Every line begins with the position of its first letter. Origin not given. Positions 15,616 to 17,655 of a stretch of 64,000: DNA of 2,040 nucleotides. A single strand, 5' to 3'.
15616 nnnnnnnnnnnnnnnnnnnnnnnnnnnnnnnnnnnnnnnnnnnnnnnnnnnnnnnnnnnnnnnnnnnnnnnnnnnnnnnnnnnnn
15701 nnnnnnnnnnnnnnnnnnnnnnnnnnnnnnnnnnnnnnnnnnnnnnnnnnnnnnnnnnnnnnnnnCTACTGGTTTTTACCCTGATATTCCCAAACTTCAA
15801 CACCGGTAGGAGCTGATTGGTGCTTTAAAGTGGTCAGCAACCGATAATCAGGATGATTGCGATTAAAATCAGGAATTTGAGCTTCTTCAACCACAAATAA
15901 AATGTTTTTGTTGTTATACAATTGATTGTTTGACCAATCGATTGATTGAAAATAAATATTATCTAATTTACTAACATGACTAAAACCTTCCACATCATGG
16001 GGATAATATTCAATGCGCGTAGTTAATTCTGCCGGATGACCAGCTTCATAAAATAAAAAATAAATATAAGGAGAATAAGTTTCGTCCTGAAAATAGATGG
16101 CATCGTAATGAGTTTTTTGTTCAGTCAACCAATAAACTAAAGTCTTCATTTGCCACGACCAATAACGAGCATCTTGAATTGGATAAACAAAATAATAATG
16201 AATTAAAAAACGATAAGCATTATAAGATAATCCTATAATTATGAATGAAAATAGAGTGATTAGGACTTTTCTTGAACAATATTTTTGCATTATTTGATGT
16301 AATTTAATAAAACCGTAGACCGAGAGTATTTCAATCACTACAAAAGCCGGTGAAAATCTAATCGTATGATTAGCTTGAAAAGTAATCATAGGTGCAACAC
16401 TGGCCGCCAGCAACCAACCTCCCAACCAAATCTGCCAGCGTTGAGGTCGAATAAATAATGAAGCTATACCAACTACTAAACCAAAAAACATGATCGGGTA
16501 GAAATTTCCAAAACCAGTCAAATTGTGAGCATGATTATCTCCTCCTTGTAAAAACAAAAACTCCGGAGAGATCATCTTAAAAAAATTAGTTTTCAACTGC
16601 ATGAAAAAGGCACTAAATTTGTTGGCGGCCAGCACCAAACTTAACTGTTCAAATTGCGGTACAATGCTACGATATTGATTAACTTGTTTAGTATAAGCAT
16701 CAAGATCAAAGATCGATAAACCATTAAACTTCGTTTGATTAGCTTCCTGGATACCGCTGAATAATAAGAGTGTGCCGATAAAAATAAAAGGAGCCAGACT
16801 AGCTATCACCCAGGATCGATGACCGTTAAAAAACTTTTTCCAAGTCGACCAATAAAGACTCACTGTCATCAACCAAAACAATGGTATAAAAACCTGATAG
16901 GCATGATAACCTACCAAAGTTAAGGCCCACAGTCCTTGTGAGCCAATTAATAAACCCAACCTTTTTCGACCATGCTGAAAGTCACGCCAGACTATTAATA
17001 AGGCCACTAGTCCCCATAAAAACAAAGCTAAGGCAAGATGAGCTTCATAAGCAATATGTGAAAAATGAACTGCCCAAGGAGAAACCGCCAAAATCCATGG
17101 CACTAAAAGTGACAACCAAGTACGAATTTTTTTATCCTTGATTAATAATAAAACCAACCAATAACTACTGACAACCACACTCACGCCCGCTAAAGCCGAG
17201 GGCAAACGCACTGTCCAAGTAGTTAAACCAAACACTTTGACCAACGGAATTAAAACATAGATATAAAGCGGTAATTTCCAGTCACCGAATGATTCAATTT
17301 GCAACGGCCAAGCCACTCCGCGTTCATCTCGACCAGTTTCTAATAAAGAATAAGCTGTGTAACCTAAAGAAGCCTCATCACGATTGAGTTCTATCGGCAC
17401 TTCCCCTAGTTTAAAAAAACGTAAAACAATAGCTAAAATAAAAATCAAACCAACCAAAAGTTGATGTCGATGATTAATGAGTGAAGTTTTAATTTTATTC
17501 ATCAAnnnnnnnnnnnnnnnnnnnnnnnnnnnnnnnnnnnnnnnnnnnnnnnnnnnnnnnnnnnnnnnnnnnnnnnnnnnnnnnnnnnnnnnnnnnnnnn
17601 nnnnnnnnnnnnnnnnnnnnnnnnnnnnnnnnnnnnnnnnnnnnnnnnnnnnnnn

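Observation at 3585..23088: Lineage-specific expansion of six highly similar ArnT/PMT-like paralogs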

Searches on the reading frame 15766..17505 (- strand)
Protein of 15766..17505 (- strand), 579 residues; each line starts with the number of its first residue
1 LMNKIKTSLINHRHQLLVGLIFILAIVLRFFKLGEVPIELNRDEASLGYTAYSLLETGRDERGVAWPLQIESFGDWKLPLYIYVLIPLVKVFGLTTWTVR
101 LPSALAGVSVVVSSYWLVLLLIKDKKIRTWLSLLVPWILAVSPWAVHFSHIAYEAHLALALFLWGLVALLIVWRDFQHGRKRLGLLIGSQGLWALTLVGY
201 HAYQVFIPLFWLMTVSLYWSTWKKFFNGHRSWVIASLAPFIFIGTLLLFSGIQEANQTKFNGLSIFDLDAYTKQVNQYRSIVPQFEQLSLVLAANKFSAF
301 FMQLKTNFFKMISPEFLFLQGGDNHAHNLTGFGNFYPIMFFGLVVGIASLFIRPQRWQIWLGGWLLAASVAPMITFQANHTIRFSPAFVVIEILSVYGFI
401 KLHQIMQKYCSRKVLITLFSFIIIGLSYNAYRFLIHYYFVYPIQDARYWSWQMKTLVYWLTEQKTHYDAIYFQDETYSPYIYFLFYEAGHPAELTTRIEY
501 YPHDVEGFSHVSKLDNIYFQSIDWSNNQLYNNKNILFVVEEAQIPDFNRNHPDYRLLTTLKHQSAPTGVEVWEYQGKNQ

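Call 6: search_protein_families(library=pfam, proteins=[window:15766-17505:-], max_evalue=0.01)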
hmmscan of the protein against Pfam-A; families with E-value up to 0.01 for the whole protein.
window:15766-17505:- (579 aa): 0 families

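Call 11: search_protein_families(library=ncbifam, proteins=[window:15766-17505:-], max_evalue=0.01)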
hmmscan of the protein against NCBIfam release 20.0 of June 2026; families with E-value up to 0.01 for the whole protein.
window:15766-17505:- (579 aa): 0 families

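Call 75: search_protein_families(library=pfam, proteins=[window:15766-17505:-], max_evalue=1)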
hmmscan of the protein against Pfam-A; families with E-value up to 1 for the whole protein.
window:15766-17505:- (579 aa): 0 families
